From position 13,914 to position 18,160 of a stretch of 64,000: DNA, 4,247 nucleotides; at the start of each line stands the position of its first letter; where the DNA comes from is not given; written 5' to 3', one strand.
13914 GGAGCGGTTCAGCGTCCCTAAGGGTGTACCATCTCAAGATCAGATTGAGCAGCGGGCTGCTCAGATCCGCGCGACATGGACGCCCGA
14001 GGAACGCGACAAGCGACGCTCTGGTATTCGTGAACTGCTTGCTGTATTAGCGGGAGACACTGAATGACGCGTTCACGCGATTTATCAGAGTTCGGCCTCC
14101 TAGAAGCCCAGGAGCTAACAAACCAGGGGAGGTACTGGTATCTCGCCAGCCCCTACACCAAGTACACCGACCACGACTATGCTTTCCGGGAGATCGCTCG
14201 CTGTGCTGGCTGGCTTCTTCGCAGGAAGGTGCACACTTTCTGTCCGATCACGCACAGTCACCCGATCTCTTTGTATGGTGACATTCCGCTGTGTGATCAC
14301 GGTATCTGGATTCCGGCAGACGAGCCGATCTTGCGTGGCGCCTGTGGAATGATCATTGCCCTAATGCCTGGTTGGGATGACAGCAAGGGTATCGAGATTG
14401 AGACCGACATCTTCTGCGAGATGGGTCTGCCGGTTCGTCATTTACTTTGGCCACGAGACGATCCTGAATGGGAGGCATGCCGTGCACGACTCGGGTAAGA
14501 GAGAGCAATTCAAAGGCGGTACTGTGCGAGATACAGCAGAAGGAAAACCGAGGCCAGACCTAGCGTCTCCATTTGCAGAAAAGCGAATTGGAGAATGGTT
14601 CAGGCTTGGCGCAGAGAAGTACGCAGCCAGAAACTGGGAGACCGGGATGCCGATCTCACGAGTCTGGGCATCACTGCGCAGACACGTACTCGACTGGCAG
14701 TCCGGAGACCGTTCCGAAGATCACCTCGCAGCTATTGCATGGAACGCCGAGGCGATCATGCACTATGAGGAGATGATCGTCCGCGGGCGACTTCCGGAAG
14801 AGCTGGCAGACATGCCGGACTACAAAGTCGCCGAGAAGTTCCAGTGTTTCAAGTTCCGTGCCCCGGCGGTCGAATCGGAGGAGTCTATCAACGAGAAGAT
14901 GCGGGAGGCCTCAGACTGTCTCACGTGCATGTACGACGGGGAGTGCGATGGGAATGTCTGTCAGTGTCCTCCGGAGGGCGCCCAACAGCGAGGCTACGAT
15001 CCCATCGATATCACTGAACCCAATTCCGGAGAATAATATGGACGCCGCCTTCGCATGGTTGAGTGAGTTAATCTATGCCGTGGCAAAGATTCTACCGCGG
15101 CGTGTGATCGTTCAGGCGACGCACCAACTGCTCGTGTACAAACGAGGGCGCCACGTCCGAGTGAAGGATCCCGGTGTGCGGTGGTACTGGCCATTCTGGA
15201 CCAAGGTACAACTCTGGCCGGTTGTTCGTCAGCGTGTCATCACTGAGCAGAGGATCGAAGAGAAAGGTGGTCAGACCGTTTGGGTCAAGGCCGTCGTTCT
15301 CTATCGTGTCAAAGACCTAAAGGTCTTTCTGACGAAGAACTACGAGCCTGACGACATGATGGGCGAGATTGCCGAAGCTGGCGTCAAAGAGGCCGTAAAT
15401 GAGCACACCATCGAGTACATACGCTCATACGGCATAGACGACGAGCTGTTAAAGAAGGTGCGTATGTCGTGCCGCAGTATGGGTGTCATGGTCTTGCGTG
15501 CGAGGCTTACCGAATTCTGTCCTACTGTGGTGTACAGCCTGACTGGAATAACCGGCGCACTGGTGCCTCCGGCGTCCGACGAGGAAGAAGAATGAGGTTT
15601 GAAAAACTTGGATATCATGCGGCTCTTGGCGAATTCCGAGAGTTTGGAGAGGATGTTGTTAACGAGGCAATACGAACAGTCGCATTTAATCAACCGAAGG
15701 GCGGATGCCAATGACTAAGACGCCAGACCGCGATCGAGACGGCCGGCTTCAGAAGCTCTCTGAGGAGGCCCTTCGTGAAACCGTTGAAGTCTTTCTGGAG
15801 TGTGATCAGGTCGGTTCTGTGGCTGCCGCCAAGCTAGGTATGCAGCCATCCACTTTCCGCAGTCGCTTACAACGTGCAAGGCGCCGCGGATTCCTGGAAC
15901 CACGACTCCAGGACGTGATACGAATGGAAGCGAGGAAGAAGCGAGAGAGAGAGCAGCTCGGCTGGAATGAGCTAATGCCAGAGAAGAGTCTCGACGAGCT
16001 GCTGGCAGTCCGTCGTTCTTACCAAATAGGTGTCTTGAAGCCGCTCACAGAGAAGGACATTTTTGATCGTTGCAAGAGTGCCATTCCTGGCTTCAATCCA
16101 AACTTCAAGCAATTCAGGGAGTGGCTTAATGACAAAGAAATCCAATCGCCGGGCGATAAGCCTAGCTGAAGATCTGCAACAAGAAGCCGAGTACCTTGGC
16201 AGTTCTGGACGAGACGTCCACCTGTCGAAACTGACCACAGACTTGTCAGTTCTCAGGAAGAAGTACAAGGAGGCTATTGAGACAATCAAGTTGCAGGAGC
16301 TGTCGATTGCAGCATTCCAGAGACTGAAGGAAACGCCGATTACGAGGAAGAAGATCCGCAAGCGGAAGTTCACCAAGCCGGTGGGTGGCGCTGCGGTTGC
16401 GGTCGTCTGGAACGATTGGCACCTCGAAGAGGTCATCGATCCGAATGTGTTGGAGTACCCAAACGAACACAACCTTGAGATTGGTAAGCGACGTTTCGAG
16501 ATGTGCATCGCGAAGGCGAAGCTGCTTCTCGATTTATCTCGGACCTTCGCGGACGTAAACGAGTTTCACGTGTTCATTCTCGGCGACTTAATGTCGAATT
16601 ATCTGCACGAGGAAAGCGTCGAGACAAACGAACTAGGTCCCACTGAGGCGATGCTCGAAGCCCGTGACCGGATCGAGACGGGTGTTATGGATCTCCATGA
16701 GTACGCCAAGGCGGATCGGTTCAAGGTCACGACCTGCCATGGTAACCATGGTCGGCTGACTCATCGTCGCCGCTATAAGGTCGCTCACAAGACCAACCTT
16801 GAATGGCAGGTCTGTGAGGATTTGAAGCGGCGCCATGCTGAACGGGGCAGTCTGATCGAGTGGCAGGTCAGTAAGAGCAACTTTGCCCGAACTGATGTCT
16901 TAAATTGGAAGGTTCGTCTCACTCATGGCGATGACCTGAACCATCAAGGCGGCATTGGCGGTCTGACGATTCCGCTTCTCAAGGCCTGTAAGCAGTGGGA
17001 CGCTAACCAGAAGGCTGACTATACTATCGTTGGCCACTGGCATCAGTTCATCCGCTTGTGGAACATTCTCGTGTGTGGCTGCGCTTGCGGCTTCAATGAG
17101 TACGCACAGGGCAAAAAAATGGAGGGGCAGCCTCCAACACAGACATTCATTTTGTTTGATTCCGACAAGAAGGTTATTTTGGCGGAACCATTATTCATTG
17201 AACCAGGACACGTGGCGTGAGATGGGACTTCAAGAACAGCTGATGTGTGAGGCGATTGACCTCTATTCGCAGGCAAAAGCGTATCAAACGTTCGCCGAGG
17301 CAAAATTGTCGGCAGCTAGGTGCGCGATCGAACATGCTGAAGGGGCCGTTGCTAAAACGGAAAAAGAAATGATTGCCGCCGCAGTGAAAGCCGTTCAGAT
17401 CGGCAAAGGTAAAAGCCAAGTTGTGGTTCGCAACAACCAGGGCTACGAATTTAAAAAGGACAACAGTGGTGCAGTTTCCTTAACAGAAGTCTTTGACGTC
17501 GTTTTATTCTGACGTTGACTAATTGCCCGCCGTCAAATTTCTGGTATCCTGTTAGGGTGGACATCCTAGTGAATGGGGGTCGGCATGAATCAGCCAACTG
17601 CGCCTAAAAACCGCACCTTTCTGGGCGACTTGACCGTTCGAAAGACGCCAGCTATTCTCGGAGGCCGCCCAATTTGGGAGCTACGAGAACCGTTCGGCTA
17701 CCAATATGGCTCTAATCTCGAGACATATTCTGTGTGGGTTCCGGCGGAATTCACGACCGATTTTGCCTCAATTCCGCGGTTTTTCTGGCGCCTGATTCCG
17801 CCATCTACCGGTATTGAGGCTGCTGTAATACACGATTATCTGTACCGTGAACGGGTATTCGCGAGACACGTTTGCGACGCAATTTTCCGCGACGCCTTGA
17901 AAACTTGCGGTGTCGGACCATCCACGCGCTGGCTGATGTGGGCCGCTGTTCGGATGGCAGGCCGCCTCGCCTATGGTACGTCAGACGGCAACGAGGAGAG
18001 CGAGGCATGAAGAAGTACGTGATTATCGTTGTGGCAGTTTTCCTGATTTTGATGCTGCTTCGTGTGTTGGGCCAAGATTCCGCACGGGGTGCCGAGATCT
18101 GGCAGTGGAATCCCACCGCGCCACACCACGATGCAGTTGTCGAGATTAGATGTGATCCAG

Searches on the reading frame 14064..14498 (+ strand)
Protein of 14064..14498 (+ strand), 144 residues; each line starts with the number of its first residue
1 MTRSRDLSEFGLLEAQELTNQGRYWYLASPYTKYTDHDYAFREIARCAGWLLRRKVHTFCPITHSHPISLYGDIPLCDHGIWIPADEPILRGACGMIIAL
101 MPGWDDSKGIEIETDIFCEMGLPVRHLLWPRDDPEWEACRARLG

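Call 10: search_protein_families(library=pfam, proteins=[window:14064-14498:+], max_evalue=0.01)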
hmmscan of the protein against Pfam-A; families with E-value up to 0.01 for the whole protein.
window:14064-14498:+ (144 aa): 1 family
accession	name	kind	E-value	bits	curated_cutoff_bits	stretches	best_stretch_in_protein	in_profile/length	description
PF09152.16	DUF1937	-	4.8e-15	56.6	23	1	24-125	2-112/116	Domain of unknown function (DUF1937)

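Call 11: search_protein_families(library=phrogs, proteins=[window:14064-14498:+], max_evalue=0.001)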
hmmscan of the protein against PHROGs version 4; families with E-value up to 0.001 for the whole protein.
window:14064-14498:+ (144 aa): 2 families
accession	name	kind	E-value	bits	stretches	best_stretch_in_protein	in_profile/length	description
phrog_355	-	DNA, RNA and nucleotide metabolism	1.6e-07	32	1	26-126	78-171/249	nucleoside 2-deoxyribosyltransferase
phrog_12019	-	other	0.00086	20.1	1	96-127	81-112/241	MazG-like pyrophosphatase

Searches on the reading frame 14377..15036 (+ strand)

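Call 37: search_protein_families(library=pfam, proteins=[window:14377-15036:+], max_evalue=0.001)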
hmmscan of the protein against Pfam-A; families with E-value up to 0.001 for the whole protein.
window:14377-15036:+ (219 aa): 1 family
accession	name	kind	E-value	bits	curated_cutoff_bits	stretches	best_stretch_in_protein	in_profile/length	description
PF18909.5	dGTP_diPhyd_N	-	1e-16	61.1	27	1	51-131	5-90/99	dATP/dGTP diphosphohydrolase, N-terminal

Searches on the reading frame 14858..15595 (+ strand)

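Call 37: search_protein_families(library=pfam, proteins=[window:14858-15595:+], max_evalue=0.001)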
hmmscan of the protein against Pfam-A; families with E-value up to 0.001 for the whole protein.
window:14858-15595:+ (245 aa): 1 family
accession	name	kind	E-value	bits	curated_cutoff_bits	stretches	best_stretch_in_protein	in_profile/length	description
PF01145.31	Band_7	-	5.6e-15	56.3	23.6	1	84-220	2-145/176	SPFH domain / Band 7 family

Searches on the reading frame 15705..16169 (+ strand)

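Call 37: search_protein_families(library=pfam, proteins=[window:15705-16169:+], max_evalue=0.001)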
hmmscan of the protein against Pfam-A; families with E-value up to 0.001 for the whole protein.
window:15705-16169:+ (154 aa): 1 family
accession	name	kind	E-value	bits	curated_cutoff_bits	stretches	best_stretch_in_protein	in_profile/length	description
PF13556.12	HTH_30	-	4.9e-07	29.9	27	1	23-60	1-38/59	PucR C-terminal helix-turn-helix domain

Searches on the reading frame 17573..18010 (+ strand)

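Call 37: search_protein_families(library=pfam, proteins=[window:17573-18010:+], max_evalue=0.001)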
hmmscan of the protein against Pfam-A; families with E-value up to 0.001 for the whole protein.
window:17573-18010:+ (145 aa): 1 family
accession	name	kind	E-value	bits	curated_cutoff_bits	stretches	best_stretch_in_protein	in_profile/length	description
PF07087.16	DUF1353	-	1.2e-25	89.4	22.5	1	35-126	1-91/91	Protein of unknown function (DUF1353)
